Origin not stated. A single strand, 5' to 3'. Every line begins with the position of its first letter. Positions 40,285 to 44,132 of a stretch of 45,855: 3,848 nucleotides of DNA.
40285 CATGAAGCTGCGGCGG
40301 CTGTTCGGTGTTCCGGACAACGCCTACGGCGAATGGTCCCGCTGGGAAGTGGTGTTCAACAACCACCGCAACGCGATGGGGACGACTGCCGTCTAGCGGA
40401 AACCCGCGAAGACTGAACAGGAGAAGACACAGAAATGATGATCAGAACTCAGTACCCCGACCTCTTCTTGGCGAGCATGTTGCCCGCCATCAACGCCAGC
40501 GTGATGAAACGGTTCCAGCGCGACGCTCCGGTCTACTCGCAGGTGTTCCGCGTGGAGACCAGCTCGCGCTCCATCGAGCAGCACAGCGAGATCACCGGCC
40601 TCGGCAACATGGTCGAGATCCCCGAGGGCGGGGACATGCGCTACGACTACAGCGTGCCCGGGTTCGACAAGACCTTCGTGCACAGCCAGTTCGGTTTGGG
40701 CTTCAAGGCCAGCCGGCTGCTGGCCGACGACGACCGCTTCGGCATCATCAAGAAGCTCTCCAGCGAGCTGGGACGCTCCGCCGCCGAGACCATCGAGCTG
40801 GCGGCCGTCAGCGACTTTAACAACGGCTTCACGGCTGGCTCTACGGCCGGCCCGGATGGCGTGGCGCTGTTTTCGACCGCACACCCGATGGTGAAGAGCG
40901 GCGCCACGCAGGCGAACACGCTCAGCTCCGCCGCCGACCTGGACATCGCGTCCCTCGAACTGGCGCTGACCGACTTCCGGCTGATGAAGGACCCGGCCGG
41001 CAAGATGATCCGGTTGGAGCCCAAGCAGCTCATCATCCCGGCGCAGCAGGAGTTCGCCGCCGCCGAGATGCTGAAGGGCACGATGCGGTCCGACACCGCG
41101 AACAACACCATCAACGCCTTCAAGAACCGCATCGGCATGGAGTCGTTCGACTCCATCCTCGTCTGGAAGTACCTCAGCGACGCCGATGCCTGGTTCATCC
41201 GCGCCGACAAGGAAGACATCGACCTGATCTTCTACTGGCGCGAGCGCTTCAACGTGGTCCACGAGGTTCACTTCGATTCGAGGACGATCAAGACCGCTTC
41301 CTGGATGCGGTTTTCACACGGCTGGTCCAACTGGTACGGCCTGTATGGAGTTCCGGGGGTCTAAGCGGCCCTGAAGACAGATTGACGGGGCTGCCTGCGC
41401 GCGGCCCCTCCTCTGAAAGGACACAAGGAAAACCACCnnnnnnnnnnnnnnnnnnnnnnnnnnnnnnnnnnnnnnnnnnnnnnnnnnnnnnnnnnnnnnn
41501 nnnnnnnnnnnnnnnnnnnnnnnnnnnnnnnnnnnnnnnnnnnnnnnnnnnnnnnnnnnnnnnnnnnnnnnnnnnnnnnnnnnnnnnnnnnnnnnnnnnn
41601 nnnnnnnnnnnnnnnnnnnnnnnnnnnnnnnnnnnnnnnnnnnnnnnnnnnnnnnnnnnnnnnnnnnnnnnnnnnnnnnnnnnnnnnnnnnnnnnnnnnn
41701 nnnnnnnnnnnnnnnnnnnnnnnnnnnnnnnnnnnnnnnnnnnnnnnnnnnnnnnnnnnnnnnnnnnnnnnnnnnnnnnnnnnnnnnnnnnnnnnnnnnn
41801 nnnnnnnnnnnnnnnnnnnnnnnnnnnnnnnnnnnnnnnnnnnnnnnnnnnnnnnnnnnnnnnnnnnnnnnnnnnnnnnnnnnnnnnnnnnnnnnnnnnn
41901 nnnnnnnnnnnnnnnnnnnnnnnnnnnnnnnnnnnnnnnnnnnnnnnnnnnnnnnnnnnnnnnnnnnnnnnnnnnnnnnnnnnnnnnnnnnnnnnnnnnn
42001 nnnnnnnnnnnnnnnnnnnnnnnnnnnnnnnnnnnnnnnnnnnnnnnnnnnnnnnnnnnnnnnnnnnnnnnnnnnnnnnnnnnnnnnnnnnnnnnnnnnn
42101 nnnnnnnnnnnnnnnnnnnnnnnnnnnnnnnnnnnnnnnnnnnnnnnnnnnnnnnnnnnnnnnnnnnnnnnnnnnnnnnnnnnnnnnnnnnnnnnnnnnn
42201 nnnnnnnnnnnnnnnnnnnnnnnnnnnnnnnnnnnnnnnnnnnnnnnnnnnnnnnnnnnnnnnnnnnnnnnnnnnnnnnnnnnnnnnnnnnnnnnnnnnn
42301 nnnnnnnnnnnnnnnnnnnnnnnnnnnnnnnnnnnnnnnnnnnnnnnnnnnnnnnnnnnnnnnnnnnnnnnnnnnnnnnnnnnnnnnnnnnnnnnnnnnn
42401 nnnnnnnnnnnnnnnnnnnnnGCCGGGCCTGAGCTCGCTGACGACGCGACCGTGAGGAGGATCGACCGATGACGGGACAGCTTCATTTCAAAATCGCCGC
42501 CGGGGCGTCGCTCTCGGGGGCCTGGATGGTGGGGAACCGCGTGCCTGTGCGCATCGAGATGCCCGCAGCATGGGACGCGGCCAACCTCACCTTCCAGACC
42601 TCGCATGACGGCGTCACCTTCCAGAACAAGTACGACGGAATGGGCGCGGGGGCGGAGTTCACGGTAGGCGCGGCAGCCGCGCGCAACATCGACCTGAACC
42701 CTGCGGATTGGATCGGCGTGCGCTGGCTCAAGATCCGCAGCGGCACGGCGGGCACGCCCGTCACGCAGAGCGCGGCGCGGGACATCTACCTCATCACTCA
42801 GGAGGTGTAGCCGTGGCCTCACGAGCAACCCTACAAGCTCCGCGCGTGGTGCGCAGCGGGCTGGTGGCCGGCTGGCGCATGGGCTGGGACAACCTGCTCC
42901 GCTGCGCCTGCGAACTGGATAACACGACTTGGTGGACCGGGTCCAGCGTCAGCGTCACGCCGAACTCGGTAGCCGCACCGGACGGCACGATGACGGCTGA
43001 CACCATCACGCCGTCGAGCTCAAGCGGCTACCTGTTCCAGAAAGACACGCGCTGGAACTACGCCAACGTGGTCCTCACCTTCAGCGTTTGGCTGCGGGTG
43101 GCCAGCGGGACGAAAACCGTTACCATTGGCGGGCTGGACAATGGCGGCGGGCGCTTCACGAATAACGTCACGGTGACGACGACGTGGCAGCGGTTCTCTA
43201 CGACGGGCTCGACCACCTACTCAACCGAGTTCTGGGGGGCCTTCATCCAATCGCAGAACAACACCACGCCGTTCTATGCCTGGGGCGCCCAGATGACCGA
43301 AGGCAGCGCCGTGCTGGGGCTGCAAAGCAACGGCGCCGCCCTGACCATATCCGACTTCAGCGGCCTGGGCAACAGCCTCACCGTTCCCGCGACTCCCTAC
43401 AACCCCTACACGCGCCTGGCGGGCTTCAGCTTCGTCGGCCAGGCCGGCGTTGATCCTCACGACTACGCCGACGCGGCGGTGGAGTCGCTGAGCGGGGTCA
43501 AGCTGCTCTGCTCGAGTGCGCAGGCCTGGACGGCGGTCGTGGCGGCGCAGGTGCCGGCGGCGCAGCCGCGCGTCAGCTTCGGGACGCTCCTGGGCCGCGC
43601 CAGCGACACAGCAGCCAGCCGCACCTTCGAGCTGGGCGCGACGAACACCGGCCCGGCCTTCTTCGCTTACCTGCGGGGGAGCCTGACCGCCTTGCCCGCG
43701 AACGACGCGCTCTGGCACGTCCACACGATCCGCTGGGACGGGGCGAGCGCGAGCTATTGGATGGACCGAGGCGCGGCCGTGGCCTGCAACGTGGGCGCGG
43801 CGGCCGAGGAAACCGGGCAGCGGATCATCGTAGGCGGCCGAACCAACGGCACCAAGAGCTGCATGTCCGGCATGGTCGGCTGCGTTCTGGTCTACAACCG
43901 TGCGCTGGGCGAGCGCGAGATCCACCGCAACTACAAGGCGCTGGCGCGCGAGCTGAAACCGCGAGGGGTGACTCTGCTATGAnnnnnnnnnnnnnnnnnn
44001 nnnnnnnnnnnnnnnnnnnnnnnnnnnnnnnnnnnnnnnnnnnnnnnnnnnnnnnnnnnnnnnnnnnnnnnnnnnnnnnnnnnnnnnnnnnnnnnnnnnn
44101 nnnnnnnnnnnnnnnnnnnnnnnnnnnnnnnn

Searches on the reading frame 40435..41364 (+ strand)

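Call 18: search_protein_families(library=phrogs, proteins=[window:40435-41364:+], max_evalue=0.001)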
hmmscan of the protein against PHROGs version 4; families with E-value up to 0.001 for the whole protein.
window:40435-41364:+ (309 aa): 4 families
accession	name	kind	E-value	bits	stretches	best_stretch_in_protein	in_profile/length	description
phrog_371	-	head and packaging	1.5e-18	68.1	2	14-163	11-158/303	major head protein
phrog_4523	-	head and packaging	2.5e-16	60.5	1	50-307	401-642/644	major head and protease protein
phrog_133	-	head and packaging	7.1e-15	55.7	1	11-260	383-616/668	head maturation protease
phrog_29592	-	unknown function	8e-09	35.2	1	51-264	638-836/893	-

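Call 19: search_protein_families(library=pfam, proteins=[window:40435-41364:+], max_evalue=0.001)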
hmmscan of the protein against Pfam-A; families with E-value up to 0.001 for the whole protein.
window:40435-41364:+ (309 aa): 2 families
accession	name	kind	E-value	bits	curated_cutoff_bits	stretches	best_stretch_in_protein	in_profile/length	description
PF25209.1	Phage_capsid_4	-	5e-14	53.7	27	1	14-267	13-215/262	Phage capsid protein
PF10124.15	Mu-like_gpT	-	2.3e-13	50.6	20.1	2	80-162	66-148/289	Mu-like prophage major head subunit gpT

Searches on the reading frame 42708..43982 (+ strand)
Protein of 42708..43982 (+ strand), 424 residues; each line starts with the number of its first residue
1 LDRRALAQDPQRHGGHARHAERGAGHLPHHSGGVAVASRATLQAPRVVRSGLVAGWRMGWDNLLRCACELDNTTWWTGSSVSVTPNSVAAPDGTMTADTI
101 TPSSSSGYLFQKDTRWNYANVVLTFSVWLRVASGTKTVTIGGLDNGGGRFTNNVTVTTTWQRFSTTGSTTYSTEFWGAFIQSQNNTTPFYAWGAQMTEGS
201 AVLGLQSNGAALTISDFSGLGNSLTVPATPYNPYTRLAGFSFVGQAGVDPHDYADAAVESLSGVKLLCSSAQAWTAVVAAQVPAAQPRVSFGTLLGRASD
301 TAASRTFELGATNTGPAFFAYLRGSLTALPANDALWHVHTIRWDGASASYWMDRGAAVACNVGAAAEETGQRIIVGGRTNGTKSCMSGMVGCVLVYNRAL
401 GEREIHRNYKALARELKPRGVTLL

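Call 18: search_protein_families(library=phrogs, proteins=[window:42708-43982:+], max_evalue=0.001)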
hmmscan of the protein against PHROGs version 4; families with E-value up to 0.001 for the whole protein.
window:42708-43982:+ (424 aa): 3 families
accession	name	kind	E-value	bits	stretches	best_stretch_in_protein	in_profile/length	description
phrog_34853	-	unknown function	6.7e-06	25.9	1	61-152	77-162/555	-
phrog_8510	-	head and packaging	0.00011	21.1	1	92-411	594-899/1348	virion structural protein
phrog_5939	-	tail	0.00097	18.7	0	73-202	426-588/801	tail protein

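Call 19: search_protein_families(library=pfam, proteins=[window:42708-43982:+], max_evalue=0.001)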
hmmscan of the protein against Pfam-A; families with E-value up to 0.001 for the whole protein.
window:42708-43982:+ (424 aa): 0 families
